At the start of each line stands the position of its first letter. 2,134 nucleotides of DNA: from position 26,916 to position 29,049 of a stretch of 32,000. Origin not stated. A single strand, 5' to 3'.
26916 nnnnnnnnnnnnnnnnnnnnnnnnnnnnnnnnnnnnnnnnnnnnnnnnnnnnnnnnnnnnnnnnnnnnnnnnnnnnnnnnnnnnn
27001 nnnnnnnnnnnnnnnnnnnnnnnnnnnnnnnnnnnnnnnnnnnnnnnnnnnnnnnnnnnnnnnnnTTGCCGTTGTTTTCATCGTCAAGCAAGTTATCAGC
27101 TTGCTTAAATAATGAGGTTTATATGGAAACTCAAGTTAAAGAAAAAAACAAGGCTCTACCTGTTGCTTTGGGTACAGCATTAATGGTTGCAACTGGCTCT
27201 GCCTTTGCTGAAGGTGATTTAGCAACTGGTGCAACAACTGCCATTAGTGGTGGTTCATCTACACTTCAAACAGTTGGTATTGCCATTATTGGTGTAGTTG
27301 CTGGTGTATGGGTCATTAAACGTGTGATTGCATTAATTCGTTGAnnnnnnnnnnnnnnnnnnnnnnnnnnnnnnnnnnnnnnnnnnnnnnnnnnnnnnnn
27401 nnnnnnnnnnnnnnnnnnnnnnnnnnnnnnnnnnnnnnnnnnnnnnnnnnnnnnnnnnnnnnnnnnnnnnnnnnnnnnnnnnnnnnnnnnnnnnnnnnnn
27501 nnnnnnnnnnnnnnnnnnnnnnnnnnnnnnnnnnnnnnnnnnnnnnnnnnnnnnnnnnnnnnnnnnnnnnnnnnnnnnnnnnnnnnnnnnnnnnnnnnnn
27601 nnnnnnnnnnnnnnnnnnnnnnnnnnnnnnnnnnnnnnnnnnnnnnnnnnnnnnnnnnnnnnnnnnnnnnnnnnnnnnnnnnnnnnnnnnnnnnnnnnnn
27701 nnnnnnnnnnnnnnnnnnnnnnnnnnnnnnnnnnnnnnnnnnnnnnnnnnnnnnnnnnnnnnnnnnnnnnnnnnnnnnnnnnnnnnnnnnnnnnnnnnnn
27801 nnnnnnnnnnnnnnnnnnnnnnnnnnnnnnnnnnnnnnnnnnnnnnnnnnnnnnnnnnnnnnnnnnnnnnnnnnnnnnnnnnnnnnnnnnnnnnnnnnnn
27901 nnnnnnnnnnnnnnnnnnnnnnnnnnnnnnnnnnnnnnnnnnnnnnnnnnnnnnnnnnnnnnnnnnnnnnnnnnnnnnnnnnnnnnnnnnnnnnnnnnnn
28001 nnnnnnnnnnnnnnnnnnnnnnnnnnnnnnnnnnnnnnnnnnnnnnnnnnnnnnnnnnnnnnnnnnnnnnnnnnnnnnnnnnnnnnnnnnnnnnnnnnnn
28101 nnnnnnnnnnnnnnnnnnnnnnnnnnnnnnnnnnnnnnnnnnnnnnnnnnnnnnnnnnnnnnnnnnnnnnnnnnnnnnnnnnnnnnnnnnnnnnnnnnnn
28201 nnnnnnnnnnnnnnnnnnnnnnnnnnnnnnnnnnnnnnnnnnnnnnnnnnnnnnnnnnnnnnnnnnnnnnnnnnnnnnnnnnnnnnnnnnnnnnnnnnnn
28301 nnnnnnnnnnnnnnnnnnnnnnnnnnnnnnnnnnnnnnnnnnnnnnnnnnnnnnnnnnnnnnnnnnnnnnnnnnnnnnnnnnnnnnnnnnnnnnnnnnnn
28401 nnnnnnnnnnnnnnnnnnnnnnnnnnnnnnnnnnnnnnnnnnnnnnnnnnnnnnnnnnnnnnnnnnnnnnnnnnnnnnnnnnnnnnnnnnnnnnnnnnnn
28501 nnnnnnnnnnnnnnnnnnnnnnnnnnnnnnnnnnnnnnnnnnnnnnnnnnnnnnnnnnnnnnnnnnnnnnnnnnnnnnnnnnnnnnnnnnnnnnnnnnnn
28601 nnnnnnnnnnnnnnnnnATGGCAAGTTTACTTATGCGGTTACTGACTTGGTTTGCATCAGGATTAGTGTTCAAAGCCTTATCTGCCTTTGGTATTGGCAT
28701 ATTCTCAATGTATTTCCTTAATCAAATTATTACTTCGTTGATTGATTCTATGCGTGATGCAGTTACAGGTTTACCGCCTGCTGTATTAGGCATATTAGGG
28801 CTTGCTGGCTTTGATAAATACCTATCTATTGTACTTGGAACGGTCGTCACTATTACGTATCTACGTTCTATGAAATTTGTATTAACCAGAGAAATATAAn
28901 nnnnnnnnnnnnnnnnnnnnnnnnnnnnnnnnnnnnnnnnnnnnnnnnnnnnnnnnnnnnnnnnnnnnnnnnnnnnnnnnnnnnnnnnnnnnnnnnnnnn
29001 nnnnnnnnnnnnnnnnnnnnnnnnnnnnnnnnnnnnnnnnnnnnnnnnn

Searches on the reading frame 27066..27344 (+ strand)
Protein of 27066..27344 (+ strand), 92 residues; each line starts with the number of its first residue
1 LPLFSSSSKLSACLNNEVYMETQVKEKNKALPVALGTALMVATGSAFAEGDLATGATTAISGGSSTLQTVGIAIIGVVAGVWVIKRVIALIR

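Call 11: search_protein_families(library=pfam, proteins=[window:27066-27344:+], max_evalue=0.01)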
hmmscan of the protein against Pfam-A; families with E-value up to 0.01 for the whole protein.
window:27066-27344:+ (92 aa): 1 family
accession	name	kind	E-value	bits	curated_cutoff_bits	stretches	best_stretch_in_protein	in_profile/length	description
PF05356.16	Phage_Coat_B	-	4.6e-06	27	23.5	1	34-89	1-54/56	Inovirus Coat protein B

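Call 12: search_protein_families(library=phrogs, proteins=[window:27066-27344:+], max_evalue=0.01)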
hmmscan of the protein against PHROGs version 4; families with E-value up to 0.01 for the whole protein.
window:27066-27344:+ (92 aa): 6 families
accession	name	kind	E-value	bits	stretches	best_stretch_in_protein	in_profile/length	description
phrog_18198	-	unknown function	8e-45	151.8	1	20-92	1-73/73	-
phrog_2374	-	unknown function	3.7e-05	24.6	1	33-87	14-69/74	-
phrog_1859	-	head and packaging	0.00017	22.8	1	29-91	9-74/76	major head protein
phrog_1646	-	head and packaging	0.00028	22.2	1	24-83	6-61/81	major coat protein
phrog_9281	-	head and packaging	0.0018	19.6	1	26-85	17-76/84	head protein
phrog_7106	-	head and packaging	0.0021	19.3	1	29-85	12-66/72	major head protein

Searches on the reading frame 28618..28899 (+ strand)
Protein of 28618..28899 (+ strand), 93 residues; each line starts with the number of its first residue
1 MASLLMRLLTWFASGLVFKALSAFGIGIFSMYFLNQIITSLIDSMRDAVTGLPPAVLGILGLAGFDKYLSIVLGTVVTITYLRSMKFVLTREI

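Call 11: search_protein_families(library=pfam, proteins=[window:28618-28899:+], max_evalue=0.01)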
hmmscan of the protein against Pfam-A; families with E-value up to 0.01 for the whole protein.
window:28618-28899:+ (93 aa): 1 family
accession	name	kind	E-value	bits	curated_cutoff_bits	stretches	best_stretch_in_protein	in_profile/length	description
PF10734.14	DUF2523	-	1.5e-15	57.9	22.1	1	5-82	1-78/80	Protein of unknown function (DUF2523)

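Call 12: search_protein_families(library=phrogs, proteins=[window:28618-28899:+], max_evalue=0.01)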
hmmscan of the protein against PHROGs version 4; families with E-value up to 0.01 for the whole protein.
window:28618-28899:+ (93 aa): 1 family
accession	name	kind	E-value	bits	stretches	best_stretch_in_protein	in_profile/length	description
phrog_1242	-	head and packaging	1e-23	84.3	1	1-90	2-91/97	minor head protein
